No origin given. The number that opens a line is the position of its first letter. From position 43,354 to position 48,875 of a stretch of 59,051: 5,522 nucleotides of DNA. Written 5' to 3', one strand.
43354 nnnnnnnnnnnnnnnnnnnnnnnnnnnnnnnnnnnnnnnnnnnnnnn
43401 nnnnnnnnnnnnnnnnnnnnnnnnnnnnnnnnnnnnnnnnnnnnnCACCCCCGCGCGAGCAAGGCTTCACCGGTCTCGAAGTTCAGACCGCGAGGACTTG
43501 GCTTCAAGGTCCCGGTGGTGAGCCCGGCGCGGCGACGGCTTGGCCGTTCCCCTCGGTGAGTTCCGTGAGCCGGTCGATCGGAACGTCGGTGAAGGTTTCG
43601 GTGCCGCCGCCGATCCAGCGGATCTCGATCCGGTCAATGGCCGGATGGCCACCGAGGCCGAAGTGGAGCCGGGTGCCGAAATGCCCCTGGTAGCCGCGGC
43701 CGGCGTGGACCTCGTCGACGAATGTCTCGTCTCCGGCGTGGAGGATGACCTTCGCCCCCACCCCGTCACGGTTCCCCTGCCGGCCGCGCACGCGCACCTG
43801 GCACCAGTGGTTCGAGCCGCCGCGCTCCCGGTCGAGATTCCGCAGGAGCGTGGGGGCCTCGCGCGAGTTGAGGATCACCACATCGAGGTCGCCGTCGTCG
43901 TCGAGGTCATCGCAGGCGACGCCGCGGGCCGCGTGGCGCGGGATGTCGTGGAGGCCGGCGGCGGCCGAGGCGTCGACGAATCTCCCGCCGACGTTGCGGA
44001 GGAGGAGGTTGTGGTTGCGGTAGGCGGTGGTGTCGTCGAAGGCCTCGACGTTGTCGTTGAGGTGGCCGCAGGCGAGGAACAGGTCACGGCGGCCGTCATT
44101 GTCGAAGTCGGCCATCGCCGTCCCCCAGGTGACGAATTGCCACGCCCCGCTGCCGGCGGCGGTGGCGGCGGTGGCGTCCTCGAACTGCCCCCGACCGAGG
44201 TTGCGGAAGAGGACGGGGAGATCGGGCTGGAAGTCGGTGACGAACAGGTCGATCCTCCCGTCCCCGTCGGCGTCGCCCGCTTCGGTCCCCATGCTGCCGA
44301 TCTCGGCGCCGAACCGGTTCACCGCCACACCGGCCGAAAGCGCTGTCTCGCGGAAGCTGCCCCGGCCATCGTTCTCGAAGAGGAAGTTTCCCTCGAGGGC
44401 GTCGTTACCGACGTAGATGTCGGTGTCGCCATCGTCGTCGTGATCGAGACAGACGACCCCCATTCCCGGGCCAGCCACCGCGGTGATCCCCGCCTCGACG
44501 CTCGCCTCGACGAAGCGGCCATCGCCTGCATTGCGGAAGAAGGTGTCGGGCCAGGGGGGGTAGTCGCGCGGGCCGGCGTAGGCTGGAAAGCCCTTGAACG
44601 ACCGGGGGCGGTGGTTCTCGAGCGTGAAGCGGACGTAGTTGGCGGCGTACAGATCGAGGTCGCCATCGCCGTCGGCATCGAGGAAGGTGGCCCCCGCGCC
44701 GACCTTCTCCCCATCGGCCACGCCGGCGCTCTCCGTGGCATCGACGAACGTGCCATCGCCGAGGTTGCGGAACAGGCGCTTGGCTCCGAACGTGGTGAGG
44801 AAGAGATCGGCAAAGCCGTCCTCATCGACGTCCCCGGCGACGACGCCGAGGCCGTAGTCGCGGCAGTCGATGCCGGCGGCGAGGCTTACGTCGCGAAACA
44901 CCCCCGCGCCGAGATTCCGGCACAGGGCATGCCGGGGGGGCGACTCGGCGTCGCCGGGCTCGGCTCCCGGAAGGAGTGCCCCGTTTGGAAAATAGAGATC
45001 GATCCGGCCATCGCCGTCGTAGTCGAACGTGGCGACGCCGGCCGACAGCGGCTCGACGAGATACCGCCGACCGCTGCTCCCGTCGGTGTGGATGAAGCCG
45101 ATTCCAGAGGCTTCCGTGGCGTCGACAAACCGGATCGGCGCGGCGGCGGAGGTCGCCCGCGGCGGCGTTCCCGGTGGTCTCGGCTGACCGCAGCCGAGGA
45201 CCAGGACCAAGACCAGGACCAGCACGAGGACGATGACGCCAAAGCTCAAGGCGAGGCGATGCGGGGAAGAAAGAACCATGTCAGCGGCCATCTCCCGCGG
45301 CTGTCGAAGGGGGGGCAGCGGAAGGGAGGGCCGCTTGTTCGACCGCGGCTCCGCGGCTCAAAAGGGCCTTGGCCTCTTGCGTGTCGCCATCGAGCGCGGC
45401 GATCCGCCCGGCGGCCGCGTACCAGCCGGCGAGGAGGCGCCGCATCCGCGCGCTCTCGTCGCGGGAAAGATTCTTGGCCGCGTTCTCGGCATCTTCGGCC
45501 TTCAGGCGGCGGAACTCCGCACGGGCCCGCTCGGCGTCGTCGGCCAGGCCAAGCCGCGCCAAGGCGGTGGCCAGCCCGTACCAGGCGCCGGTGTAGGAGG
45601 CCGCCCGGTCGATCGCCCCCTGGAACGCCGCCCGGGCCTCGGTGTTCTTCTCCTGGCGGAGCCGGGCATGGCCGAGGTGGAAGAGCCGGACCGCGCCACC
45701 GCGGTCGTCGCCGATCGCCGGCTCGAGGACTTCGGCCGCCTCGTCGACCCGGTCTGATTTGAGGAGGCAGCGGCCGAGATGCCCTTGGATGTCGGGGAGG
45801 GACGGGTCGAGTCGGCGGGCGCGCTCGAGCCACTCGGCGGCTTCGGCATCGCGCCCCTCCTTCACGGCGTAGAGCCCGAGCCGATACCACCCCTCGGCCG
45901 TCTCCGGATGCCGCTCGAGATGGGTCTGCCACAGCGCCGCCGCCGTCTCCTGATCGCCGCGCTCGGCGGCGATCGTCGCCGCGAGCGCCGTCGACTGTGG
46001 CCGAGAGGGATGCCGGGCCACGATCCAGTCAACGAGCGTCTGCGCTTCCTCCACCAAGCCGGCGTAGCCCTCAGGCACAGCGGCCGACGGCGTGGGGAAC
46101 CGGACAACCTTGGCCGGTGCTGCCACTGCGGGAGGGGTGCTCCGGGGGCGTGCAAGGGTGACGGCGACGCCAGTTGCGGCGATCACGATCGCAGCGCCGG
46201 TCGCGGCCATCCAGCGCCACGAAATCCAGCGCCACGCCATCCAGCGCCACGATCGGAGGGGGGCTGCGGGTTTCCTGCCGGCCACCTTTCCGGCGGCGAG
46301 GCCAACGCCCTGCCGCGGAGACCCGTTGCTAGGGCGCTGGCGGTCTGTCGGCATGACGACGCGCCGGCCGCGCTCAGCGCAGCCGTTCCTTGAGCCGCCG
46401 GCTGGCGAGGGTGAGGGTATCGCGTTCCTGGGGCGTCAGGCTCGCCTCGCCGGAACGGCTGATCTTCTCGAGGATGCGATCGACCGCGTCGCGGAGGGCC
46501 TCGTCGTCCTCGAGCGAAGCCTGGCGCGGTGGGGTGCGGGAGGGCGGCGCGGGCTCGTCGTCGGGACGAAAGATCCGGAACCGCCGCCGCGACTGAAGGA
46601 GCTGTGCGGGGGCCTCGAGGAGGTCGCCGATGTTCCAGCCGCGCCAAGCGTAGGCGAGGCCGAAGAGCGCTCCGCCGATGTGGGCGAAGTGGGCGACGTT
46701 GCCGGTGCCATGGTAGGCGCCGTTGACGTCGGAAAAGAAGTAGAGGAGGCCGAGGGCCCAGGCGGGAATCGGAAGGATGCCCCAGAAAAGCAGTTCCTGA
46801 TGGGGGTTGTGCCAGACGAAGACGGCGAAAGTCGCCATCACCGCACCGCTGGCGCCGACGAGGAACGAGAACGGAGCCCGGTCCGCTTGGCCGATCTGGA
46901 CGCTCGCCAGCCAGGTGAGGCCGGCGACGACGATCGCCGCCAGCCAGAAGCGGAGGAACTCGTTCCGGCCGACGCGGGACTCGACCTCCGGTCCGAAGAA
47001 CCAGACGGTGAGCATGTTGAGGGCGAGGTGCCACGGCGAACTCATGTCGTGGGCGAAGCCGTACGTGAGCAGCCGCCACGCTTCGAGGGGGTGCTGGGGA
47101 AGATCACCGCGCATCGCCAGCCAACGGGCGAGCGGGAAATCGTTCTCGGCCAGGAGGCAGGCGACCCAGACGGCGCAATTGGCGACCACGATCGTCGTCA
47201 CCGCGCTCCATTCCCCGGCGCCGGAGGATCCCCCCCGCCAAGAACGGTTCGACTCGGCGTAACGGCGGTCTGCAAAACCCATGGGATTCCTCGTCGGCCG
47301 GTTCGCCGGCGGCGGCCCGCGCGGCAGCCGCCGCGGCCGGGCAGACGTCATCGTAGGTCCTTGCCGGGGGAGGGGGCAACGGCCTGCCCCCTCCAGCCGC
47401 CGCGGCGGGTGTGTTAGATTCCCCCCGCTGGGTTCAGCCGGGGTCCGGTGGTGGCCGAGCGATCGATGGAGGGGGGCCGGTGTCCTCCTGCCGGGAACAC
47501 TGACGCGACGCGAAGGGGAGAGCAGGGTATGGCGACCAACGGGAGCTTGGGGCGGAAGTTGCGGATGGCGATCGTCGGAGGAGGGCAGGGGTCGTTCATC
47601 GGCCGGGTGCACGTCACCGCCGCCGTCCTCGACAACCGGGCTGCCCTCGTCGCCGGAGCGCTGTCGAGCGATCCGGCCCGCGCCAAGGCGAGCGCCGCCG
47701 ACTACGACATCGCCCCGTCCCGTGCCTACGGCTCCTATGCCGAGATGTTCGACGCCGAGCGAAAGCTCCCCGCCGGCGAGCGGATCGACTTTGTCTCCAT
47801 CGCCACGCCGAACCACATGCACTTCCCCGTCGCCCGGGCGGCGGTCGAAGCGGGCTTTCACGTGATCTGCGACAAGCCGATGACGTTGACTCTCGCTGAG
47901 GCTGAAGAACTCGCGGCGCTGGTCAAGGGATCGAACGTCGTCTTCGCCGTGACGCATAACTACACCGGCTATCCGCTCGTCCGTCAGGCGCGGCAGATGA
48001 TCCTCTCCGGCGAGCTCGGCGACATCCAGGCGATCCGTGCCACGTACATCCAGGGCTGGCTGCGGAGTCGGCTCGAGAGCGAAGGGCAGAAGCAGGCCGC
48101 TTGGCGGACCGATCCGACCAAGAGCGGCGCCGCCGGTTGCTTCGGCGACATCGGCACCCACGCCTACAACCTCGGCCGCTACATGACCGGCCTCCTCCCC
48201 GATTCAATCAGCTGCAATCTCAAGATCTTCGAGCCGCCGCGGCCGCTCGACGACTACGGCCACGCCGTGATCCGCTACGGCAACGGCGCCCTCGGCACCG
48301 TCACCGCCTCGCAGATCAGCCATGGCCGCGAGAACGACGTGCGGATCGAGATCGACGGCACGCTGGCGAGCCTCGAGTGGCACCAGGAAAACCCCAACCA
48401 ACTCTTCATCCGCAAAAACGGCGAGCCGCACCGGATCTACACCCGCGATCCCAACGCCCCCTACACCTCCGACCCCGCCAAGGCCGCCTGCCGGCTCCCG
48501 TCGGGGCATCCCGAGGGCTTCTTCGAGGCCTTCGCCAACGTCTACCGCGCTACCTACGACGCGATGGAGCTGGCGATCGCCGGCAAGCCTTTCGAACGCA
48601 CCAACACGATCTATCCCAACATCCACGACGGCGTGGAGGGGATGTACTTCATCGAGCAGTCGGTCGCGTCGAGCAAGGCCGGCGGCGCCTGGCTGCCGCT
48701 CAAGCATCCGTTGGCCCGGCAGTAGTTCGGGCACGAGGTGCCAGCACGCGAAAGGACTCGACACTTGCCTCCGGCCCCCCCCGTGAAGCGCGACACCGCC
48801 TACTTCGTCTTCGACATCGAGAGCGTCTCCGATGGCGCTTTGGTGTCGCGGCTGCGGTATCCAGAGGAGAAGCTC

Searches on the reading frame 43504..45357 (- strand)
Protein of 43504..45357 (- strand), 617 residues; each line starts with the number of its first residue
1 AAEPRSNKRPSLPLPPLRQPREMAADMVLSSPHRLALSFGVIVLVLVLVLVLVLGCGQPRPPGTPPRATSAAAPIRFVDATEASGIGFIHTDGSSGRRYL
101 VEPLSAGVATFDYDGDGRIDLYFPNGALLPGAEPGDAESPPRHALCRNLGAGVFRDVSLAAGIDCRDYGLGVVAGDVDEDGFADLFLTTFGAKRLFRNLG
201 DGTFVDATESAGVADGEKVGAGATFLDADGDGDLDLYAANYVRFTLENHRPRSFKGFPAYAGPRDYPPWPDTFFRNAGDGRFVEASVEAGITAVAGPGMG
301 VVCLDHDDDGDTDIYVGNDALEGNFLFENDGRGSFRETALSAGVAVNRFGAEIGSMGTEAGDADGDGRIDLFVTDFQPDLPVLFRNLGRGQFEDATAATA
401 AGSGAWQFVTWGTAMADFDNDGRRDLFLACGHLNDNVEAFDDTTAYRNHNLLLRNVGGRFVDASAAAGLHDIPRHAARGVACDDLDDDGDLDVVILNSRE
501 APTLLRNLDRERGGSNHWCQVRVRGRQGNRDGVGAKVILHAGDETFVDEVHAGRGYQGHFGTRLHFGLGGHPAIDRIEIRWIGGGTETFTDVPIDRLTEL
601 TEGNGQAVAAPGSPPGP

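Call 14: search_protein_families(library=pfam, proteins=[window:43504-45357:-], max_evalue=0.001)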
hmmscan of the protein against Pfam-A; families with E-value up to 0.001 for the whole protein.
window:43504-45357:- (617 aa): 2 families
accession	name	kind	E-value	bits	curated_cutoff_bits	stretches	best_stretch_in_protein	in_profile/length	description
PF13517.12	FG-GAP_3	-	3.8e-34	117.5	26.9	4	176-237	1-60/61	FG-GAP-like repeat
PF07593.17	UnbV_ASPIC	-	1.5e-17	63.7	23.4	1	532-597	1-66/68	ASPIC and UnbV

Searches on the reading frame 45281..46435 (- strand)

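Call 14: search_protein_families(library=pfam, proteins=[window:45281-46435:-], max_evalue=0.001)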
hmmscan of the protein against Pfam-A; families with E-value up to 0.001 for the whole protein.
window:45281-46435:- (384 aa): 12 families
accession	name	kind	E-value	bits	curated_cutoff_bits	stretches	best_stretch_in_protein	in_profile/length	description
PF13432.12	TPR_16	-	3.2e-16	59.9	32.7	2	152-214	3-65/65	Tetratricopeptide repeat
PF23914.1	TPR_CcmH_CycH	-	4.6e-12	46.5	42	1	171-237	41-110/158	Cytochrome c-type biogenesis protein H TPR domain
PF14559.12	TPR_19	-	5e-11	43.2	25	1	191-246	2-57/68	Tetratricopeptide repeat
PF07719.23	TPR_2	-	1e-10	41.3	27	1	180-212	1-33/34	Tetratricopeptide repeat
PF13181.12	TPR_8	-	6e-10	38.9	25.7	0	180-212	1-33/34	Tetratricopeptide repeat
PF13414.12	TPR_11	-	1.9e-09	37.5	26.8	0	192-221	6-35/42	TPR repeat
PF13428.12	TPR_14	-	6.3e-09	36.1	23.5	1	181-222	2-43/44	Tetratricopeptide repeat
PF00515.34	TPR_1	-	6.1e-08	32.6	27.8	0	180-212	1-33/34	Tetratricopeptide repeat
PF13424.12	TPR_12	-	1.8e-07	31.7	30.1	0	162-210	26-75/77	Tetratricopeptide repeat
PF12895.13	ANAPC3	-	2.1e-06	28.3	27.2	0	162-239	5-81/82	Anaphase-promoting complex, cyclosome, subunit 3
PF13174.12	TPR_6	-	5.3e-06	27.2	26.3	0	251-277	3-29/33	Tetratricopeptide repeat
PF13431.12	TPR_17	-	0.00026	21.5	24.4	0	271-302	2-33/34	Tetratricopeptide repeat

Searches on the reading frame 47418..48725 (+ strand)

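Call 14: search_protein_families(library=pfam, proteins=[window:47418-48725:+], max_evalue=0.001)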
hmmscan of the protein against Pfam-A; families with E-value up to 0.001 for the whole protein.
window:47418-48725:+ (435 aa): 3 families
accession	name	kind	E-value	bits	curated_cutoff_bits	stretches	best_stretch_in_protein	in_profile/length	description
PF22725.1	GFO_IDH_MocA_C3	-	4.4e-28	98.2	27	1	188-320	1-124/124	GFO/IDH/MocA C-terminal domain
PF01408.29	GFO_IDH_MocA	-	2e-24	87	24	1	48-180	1-120/120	Oxidoreductase family, NAD-binding Rossmann fold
PF02894.22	GFO_IDH_MocA_C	-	1.1e-20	74.8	22.9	1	192-426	1-216/218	Oxidoreductase family, C-terminal alpha/beta domain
